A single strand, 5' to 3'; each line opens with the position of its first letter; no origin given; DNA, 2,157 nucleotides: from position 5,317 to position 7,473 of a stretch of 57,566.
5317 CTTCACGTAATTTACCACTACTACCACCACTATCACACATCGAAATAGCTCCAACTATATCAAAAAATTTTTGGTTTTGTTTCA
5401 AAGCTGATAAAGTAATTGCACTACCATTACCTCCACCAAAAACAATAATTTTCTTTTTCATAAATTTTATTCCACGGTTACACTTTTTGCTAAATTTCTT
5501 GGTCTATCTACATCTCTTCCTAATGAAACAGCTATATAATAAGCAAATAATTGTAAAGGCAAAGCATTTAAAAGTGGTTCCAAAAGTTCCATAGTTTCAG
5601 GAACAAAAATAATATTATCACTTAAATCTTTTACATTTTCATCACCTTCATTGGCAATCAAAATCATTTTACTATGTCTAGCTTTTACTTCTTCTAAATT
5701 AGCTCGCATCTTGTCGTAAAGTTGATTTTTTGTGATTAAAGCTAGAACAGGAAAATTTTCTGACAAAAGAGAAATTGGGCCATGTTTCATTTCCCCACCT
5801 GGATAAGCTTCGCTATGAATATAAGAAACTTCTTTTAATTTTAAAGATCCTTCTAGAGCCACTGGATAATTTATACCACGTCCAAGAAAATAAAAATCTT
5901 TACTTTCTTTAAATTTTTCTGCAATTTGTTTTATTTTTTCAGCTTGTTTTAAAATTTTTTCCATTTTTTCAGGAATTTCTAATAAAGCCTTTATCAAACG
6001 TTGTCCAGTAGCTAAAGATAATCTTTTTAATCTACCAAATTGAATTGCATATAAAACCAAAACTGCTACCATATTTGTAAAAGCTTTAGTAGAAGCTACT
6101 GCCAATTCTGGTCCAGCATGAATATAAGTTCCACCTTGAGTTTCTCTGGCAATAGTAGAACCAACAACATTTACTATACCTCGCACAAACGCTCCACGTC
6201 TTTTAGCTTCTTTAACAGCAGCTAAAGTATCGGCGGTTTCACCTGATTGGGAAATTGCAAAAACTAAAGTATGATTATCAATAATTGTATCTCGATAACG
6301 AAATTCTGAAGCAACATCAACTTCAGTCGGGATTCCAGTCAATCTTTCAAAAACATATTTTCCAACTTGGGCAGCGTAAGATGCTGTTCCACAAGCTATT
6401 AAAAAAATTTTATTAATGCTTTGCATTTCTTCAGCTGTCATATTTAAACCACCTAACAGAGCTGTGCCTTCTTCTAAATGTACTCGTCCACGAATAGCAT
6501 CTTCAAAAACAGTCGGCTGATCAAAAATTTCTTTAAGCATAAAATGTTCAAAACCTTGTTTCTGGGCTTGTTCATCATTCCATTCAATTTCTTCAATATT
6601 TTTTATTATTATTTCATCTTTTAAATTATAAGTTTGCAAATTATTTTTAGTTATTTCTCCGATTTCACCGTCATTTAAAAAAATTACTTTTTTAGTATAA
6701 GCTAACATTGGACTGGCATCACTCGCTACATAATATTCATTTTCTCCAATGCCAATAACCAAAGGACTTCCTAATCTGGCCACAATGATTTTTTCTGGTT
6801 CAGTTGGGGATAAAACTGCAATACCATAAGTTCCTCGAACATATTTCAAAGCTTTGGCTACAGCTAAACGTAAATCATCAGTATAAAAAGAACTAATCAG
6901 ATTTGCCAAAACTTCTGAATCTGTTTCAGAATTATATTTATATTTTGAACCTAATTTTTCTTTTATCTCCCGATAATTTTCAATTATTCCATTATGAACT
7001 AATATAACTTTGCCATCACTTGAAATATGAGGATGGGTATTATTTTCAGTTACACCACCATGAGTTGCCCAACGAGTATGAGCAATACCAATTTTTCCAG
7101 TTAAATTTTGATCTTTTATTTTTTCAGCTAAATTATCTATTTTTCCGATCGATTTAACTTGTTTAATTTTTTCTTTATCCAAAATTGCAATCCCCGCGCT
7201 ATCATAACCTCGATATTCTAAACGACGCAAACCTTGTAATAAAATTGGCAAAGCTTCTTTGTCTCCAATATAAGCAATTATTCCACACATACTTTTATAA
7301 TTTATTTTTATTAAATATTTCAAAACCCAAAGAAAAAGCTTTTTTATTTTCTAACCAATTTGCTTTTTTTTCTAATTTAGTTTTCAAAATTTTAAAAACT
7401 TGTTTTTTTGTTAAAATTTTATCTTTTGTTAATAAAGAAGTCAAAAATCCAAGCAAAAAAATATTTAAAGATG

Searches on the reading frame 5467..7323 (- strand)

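Call 61: search_protein_families(library=ncbifam, proteins=[window:5467-7323:-], max_evalue=0.00001)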
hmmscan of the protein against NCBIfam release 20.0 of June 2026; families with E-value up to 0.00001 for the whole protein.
window:5467-7323:- (618 aa): 14 families
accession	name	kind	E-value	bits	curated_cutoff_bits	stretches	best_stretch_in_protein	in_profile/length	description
NF001484.0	PRK00331.1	subfamily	1.2e-239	796.7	381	1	12-618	1-601/601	isomerizing glutamine--fructose-6-phosphate transaminase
TIGR01135.1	glmS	equivalog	5.6e-232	771.5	418.05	1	13-618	1-607/607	glutamine--fructose-6-phosphate transaminase (isomerizing)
NF046059.1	NagB_SO3506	equivalog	1.2e-39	136.6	430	1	304-613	39-325/330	glucosamine-6-phosphate deaminase NagB-II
NF041128.1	glucosaP_deam_GlmD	equivalog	1.1e-33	116.8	580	1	297-615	25-321/323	glucosamine-6-phosphate deaminase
TIGR01134.1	purF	equivalog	3.7e-30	105.6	350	1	13-231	1-224/432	amidophosphoribosyltransferase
NF006949.0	PRK09431.1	equivalog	5.8e-14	51.5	499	1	79-249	45-208/554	asparagine synthase B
NF008481.0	PRK11382.1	equivalog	2.7e-12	46.5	430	1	300-599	39-322/340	fructoselysine 6-phosphate deglycase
TIGR01536.1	asn_synth_AEB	equivalog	8.3e-11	41.6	267.1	1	13-261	1-218/517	asparagine synthase (glutamine-hydrolyzing)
NF040776.2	AlsR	equivalog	7.8e-10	38.1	400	0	348-395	174-221/279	transcriptional repressor AlsR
NF008458.0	PRK11337.1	equivalog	1.4e-07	30.8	378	0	347-394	185-232/293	MurR/RpiR family transcriptional regulator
TIGR03442.1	TIGR03442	equivalog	1.6e-06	27.6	218.65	1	76-161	82-173/251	ergothioneine biosynthesis protein EgtC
NF006425.0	PRK08674.1-5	equivalog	1.6e-06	27.3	471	1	298-381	43-125/358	bifunctional phosphoglucose/phosphomannose isomerase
NF006426.0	PRK08674.1-6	subfamily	1.8e-06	27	295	1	346-473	86-211/354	bifunctional phosphoglucose/phosphomannose isomerase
NF003915.0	PRK05441.1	subfamily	5.4e-06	25.6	168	0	348-414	129-195/300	N-acetylmuramic acid 6-phosphate etherase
